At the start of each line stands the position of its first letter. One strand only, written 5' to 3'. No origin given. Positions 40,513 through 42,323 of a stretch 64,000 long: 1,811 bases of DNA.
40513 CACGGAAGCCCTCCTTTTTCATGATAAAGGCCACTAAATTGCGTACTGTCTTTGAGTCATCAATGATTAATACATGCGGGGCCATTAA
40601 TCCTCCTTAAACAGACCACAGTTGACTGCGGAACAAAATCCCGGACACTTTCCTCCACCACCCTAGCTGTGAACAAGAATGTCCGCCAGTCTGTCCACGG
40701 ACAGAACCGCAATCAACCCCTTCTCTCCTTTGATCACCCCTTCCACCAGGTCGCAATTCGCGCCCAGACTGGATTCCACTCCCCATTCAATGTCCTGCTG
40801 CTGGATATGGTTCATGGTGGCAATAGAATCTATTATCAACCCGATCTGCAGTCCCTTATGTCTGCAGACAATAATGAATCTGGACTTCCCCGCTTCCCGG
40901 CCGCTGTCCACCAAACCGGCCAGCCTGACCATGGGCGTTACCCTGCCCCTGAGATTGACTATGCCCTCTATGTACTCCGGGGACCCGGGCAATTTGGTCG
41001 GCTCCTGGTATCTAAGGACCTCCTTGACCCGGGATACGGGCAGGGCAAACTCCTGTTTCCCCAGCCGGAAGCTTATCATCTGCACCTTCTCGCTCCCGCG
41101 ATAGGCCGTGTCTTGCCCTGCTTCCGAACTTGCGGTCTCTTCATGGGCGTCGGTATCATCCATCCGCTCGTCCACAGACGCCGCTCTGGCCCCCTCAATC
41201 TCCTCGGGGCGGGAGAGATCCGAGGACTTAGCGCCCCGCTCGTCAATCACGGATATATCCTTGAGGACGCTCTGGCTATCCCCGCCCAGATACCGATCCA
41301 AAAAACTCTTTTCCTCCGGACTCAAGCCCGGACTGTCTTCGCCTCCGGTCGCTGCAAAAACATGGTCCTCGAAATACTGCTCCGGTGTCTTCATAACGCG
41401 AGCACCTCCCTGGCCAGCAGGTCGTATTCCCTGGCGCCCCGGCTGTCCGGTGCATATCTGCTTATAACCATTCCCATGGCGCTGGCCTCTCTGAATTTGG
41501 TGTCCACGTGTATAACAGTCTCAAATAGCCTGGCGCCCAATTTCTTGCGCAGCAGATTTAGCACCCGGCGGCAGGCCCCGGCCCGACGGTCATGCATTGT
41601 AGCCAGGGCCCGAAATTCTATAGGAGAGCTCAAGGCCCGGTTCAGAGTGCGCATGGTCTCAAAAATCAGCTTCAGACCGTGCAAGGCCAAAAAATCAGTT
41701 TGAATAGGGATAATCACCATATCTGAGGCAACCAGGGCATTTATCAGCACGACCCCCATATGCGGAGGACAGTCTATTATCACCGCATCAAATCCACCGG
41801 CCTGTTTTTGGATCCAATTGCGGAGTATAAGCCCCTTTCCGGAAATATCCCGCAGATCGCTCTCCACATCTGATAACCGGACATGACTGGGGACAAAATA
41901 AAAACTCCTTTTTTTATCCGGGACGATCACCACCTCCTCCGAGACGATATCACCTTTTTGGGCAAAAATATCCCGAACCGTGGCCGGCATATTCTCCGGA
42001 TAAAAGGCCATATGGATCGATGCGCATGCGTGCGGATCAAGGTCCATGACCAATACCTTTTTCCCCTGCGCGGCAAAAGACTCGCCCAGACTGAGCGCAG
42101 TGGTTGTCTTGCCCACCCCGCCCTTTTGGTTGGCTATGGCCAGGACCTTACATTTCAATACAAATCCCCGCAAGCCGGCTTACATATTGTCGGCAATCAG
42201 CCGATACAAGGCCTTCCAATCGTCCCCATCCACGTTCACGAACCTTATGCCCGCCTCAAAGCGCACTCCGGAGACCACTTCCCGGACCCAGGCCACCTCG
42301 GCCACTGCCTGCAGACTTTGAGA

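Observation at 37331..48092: Nine-gene chemosensory operon with built-in c-di-GMP turnover and sensing modules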

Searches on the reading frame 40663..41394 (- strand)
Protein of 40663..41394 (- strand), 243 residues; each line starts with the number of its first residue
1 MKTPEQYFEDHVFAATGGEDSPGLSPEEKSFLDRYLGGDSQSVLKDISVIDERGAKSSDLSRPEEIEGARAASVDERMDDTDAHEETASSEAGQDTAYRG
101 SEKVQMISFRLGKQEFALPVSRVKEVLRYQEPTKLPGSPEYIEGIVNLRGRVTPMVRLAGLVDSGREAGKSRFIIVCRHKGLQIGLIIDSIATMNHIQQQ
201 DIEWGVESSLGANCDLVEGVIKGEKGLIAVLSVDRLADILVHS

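Call 4: search_protein_families(library=pfam, proteins=[window:40663-41394:-], max_evalue=0.01)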
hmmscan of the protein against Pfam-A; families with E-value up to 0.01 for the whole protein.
window:40663-41394:- (243 aa): 1 family
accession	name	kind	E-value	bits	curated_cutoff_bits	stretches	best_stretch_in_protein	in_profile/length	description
PF01584.24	CheW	-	5.9e-29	100.9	23.5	1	105-237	1-134/138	CheW-like domain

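Call 26: search_protein_families(library=ncbifam, proteins=[window:40663-41394:-], max_evalue=0.001)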
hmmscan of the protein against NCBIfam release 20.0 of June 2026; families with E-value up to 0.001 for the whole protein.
window:40663-41394:- (243 aa): 1 family
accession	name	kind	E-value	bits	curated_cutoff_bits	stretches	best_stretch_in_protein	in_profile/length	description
NF007903.0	PRK10612.1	equivalog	2.2e-09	37.2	260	1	105-222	18-136/167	chemotaxis protein CheW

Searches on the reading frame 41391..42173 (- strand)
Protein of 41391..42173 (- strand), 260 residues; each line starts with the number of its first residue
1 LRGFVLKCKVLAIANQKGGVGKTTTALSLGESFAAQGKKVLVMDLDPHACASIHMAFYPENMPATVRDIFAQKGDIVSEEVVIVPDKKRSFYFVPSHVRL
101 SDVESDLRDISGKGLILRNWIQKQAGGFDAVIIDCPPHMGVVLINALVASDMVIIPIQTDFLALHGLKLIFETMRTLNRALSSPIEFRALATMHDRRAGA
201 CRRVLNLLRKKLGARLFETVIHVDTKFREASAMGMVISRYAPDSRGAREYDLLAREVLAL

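Call 4: search_protein_families(library=pfam, proteins=[window:41391-42173:-], max_evalue=0.01)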
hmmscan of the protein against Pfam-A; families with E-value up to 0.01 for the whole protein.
window:41391-42173:- (260 aa): 8 families
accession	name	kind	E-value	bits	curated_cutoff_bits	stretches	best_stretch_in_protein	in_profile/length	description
PF13614.12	AAA_31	-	1.7e-46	158.8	27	1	8-185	1-175/177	AAA domain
PF01656.29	CbiA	-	4.4e-17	62.6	25.4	1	11-255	1-98/125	CobQ/CobB/MinD/ParA nucleotide binding domain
PF06564.18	CBP_BcsQ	-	2.7e-11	43.9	21.3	1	9-255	2-231/234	Cellulose biosynthesis protein BcsQ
PF09140.17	MipZ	-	9.4e-10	38.7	20.7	1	10-165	2-137/262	ATPase MipZ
PF00142.24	Fer4_NifH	-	3.2e-09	37.1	25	1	16-81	7-73/271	4Fe-4S iron sulfur cluster binding proteins, NifH/frxC family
PF10609.15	ParA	-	1.5e-08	34.8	27.1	1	9-155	4-142/246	NUBPL iron-transfer P-loop NTPase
PF02374.21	ArsA_ATPase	-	2.1e-06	27.6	24.3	1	17-48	9-40/305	Anion-transporting ATPase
PF07015.17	VirC1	-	0.0005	19.9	24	0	9-46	2-39/231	VirC1 protein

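Call 26: search_protein_families(library=ncbifam, proteins=[window:41391-42173:-], max_evalue=0.001)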
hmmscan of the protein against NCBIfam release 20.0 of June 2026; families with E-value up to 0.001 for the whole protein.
window:41391-42173:- (260 aa): 25 families
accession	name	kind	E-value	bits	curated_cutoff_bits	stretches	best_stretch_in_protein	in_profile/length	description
NF041546.1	ParA_partition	equivalog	1.6e-29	102.9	180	2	117-256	66-203/203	ParA family partition ATPase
TIGR03371.1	cellulose_yhjQ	equivalog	8.5e-25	87.6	157.85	1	9-255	2-239/246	cellulose biosynthesis protein BcsQ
TIGR03453.1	partition_RepA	equivalog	1.5e-21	76.7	348.45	1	7-222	103-335/387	plasmid partitioning protein RepA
TIGR01969.1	minD_arch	subfamily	1.9e-18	66.6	201.75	1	10-258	2-231/251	cell division ATPase MinD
NF041283.1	PrgP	equivalog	6.3e-16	58.5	400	1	8-239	2-240/297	ParA superfamily DNA segregation protein PrgP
NF010443.0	PRK13869.1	subfamily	7.7e-16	57.9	446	1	8-167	121-291/405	plasmid-partitioning protein RepA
NF010259.0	PRK13705.1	equivalog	1.3e-14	54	725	1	9-180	107-287/388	plasmid-partitioning protein SopA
TIGR01968.1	minD_bact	equivalog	4.1e-10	39.4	212.9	1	9-159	2-143/261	septum site-determining protein MinD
TIGR01287.1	nifH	equivalog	4e-09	36.2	394.35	1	16-81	7-72/275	nitrogenase iron protein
NF033200.1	F430_CfbC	exception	2.4e-08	33.7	402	1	16-83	7-72/260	Ni-sirohydrochlorin a,c-diamide reductive cyclase ATP-dependent reductase subunit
TIGR01007.1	eps_fam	subfamily_domain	3.2e-08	33.4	108.05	1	8-67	17-75/204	polysaccharide biosynthesis tyrosine autokinase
NF047398.1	AAA_KGGVGR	domain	9.3e-08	32.6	90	1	8-59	2-52/190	KGGVGR-motif variant AAA ATPase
NF009701.0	PRK13230.1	subfamily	4e-07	29.3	350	1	16-75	8-65/291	nitrogenase reductase-like protein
TIGR00345.1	GET3_arsA_TRC40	subfamily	1.8e-06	27.7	135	1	17-48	5-36/299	TRC40/GET3/ArsA family transport-energizing ATPase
NF053622.1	ATPseBagAMYCTU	equivalog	2.2e-06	27.3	400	1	11-72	9-68/325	ATPase BagA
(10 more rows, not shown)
